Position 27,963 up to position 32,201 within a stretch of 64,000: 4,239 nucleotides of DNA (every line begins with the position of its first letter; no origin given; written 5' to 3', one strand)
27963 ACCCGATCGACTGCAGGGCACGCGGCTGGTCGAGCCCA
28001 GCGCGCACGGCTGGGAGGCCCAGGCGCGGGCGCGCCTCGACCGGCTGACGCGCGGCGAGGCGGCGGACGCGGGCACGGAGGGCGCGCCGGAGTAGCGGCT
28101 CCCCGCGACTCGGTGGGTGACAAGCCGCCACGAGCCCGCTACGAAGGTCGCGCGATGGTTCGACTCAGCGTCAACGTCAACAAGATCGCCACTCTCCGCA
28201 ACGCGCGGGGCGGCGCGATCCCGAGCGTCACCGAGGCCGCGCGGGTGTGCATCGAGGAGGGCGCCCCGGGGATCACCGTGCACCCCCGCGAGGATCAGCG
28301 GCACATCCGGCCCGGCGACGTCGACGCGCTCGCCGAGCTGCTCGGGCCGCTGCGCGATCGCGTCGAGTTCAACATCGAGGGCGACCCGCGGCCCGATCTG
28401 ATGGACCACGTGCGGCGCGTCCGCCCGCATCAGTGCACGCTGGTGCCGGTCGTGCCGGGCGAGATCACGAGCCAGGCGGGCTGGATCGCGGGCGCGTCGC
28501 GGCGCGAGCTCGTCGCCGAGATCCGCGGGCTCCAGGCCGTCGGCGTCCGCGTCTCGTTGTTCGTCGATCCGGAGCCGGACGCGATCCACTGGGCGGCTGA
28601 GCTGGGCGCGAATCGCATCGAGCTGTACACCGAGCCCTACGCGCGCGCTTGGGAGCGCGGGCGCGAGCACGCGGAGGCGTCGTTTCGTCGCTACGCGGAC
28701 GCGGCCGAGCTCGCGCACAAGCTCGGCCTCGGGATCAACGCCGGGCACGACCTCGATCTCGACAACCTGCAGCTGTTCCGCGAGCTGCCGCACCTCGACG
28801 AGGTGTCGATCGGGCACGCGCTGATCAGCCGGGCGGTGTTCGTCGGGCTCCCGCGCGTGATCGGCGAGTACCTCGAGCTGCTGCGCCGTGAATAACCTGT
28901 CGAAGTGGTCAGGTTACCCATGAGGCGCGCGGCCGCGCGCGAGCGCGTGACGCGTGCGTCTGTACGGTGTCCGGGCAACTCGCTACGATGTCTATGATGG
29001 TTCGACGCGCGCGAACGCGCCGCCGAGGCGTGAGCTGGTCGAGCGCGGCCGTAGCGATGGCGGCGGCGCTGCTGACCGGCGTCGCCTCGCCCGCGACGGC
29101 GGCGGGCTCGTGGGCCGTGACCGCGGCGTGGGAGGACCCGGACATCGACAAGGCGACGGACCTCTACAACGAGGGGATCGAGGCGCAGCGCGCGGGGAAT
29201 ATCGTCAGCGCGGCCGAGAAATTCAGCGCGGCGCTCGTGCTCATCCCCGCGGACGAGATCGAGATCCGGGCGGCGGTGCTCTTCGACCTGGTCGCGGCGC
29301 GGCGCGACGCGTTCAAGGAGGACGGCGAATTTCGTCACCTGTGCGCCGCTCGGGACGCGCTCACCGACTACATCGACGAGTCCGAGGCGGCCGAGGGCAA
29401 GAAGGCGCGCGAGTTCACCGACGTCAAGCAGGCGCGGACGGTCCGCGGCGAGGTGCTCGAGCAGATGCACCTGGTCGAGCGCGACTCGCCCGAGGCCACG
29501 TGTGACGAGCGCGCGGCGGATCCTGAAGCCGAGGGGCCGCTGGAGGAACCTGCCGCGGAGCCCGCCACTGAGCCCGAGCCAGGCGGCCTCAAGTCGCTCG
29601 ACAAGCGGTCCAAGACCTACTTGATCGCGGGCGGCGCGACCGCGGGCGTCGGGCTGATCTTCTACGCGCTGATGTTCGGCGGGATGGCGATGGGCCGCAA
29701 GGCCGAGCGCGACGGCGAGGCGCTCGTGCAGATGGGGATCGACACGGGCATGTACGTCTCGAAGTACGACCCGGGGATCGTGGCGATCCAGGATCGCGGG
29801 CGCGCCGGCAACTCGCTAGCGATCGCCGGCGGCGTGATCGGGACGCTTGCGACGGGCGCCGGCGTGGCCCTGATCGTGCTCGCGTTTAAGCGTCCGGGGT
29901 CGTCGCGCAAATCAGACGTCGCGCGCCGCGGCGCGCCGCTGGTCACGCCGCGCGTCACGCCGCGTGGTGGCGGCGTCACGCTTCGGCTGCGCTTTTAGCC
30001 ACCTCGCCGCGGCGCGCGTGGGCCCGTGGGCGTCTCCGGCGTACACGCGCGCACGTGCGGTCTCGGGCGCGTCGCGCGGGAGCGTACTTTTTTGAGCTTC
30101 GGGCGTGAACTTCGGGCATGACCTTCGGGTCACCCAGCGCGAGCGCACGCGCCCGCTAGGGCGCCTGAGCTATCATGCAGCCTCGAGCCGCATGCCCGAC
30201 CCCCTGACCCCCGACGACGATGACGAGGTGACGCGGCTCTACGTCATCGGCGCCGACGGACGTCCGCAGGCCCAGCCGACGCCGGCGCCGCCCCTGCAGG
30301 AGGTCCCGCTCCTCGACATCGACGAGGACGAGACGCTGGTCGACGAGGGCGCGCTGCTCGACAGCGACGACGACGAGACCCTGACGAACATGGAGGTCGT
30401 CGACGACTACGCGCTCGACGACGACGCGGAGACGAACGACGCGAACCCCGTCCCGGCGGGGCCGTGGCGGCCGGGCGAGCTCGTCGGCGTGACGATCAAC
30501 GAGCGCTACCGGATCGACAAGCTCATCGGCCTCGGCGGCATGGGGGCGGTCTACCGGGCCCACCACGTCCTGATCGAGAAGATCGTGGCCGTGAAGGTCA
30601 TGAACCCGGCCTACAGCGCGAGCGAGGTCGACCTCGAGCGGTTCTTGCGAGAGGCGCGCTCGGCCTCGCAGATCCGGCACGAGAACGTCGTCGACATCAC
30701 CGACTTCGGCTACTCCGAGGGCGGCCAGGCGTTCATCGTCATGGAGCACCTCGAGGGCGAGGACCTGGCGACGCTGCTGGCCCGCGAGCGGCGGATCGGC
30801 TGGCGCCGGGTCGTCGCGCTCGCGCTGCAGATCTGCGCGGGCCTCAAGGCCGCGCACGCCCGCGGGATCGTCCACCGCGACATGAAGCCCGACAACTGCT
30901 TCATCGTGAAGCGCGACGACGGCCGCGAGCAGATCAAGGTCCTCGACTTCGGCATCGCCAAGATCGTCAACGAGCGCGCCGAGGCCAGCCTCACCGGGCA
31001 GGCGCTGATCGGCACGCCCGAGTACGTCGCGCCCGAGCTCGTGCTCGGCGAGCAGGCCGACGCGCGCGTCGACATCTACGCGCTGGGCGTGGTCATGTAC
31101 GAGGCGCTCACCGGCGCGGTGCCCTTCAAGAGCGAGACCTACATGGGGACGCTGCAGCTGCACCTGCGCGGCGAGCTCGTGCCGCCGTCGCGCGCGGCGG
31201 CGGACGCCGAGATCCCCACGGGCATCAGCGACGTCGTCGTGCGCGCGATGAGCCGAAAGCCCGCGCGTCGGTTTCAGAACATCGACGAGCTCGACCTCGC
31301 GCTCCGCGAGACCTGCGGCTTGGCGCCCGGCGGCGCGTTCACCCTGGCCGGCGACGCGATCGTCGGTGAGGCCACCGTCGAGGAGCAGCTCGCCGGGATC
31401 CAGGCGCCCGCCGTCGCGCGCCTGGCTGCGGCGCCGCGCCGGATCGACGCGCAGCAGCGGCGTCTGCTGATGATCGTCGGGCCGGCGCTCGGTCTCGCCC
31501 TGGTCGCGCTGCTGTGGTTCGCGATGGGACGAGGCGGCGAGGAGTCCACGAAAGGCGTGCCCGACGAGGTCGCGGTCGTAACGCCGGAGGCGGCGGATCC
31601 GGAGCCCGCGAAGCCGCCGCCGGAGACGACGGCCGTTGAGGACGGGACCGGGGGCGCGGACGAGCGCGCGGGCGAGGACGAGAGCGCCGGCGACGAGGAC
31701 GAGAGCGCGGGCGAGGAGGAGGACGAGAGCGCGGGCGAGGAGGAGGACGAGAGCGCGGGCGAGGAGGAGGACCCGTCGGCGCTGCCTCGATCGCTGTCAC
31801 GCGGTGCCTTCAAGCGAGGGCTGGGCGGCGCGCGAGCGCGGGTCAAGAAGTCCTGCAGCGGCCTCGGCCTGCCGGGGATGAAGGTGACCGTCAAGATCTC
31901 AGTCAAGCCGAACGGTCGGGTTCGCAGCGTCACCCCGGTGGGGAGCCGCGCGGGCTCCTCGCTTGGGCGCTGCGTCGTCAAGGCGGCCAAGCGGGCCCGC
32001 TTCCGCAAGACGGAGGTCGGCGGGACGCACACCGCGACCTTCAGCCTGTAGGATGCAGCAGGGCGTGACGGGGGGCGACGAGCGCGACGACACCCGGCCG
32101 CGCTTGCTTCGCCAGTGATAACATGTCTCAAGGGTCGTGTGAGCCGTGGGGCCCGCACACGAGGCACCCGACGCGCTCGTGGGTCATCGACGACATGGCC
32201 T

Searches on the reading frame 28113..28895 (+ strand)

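Call 25: search_protein_families(library=pfam, proteins=[window:28113-28895:+], max_evalue=0.001)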
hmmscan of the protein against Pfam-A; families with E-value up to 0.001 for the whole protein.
window:28113-28895:+ (260 aa): 1 family
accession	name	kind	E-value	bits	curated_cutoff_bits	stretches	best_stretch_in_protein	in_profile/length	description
PF03740.19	PdxJ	-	1.2e-82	277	24.5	1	17-256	1-233/234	Pyridoxal phosphate biosynthesis protein PdxJ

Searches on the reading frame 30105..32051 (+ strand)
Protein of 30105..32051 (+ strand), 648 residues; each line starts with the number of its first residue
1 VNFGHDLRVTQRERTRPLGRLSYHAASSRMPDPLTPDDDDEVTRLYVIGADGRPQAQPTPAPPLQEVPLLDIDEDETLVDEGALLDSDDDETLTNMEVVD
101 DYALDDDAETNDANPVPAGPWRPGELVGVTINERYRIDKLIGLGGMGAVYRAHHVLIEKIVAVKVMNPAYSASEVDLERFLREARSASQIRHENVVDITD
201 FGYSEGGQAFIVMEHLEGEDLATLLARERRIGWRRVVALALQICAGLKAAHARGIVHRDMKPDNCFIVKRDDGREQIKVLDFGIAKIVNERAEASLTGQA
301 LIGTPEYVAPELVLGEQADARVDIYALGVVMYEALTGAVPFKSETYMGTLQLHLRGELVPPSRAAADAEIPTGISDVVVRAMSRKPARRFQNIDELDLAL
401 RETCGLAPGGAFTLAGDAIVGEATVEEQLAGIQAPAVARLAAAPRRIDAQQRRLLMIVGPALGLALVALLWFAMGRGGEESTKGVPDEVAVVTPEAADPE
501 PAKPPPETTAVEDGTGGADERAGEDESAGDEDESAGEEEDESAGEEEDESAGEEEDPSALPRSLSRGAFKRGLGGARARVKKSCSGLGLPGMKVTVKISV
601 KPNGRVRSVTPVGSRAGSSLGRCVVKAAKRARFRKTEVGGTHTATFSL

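Call 25: search_protein_families(library=pfam, proteins=[window:30105-32051:+], max_evalue=0.001)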
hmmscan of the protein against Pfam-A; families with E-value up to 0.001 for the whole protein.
window:30105-32051:+ (648 aa): 4 families
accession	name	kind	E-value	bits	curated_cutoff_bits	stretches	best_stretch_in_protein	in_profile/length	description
PF00069.31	Pkinase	-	2e-48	165.5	31.7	1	135-356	1-212/263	Protein kinase domain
PF07714.23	PK_Tyr_Ser-Thr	-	7e-33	114.4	23.1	1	137-389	3-248/258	Protein tyrosine and serine/threonine kinase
PF03109.22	ABC1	-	4.7e-07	29.6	22.9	1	180-295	110-224/244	ABC1 atypical kinase-like domain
PF06293.20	Kdo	-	1.9e-06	27.9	21.3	1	206-283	89-167/207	Lipopolysaccharide kinase (Kdo/WaaP) family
